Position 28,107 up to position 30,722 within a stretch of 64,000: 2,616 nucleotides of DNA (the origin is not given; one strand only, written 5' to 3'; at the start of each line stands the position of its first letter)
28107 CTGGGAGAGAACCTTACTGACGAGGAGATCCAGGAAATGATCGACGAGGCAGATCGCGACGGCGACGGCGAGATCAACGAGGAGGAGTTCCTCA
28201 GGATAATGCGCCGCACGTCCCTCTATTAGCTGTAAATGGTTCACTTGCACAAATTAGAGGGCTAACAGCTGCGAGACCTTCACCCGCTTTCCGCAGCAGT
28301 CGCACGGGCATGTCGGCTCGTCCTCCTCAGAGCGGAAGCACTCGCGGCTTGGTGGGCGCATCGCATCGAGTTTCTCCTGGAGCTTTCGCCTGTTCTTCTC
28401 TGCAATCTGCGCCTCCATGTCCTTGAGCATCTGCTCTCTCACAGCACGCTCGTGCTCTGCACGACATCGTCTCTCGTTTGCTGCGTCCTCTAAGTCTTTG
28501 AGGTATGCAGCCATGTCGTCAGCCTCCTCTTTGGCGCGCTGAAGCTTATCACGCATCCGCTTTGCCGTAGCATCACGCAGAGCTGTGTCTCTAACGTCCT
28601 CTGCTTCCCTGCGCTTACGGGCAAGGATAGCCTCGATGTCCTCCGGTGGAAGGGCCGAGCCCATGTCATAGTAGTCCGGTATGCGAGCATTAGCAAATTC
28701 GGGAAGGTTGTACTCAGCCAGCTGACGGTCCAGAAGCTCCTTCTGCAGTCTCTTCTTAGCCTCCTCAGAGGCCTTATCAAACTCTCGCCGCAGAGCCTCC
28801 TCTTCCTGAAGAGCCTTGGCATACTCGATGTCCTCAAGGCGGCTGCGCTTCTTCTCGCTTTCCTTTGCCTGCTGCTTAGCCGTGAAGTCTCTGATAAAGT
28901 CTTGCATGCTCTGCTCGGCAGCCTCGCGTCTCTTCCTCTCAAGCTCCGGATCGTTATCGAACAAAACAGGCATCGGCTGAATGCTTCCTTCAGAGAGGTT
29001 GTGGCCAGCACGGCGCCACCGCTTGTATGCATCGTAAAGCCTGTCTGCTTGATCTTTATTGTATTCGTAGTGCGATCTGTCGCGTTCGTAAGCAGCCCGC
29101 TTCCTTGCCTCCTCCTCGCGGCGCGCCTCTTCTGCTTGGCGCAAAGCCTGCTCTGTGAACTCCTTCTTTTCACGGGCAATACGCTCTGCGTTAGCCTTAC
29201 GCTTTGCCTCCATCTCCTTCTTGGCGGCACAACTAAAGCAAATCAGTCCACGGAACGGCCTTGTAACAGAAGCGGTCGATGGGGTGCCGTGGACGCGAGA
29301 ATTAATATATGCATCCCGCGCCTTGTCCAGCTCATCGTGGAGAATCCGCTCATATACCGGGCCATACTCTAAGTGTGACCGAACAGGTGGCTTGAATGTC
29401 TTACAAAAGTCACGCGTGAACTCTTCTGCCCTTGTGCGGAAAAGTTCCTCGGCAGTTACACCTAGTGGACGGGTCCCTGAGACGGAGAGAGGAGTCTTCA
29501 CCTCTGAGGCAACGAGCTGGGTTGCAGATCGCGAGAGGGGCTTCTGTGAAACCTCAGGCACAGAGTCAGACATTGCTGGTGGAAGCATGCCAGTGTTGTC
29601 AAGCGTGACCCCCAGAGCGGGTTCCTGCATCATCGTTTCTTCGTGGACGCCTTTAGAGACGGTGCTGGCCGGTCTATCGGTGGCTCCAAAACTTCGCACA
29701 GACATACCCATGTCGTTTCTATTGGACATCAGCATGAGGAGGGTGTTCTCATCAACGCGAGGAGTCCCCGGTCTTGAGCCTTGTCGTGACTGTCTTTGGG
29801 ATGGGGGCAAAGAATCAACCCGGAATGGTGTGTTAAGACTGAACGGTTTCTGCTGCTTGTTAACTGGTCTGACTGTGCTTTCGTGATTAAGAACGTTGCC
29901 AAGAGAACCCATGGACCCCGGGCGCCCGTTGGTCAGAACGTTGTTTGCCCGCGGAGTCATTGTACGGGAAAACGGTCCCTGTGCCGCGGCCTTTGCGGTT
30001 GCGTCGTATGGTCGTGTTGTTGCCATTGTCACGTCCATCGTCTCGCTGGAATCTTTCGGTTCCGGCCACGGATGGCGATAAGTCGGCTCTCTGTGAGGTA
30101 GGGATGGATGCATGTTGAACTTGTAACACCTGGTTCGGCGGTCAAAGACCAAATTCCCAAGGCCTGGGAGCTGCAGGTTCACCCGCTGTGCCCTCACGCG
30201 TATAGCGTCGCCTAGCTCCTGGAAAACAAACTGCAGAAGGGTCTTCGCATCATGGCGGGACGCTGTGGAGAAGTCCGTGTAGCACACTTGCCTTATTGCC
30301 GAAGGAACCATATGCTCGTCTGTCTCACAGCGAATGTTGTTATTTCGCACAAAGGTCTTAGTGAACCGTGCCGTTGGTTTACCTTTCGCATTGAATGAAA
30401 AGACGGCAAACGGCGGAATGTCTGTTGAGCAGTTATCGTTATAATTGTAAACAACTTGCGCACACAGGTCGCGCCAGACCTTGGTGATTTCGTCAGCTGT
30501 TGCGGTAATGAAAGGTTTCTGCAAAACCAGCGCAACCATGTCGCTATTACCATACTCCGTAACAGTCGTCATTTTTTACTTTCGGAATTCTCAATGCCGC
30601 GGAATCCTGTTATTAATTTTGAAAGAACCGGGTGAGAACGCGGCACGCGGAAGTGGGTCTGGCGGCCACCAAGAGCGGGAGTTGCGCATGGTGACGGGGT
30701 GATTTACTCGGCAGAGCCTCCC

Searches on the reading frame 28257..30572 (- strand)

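Call 68: search_protein_families(library=pfam, proteins=[window:28257-30572:-], max_evalue=0.01)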
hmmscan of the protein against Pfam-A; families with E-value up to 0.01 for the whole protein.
window:28257-30572:- (772 aa): 2 families
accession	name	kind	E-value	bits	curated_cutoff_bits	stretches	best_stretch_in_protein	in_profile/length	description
PF18289.6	HU-CCDC81_euk_2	-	0.00053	20.4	26.1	1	105-154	17-65/75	CCDC81 eukaryotic HU domain 2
PF14908.11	HU-CCDC81_euk_1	-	0.0023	18.4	26.1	0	24-63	19-58/89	CCDC81 eukaryotic HU domain 1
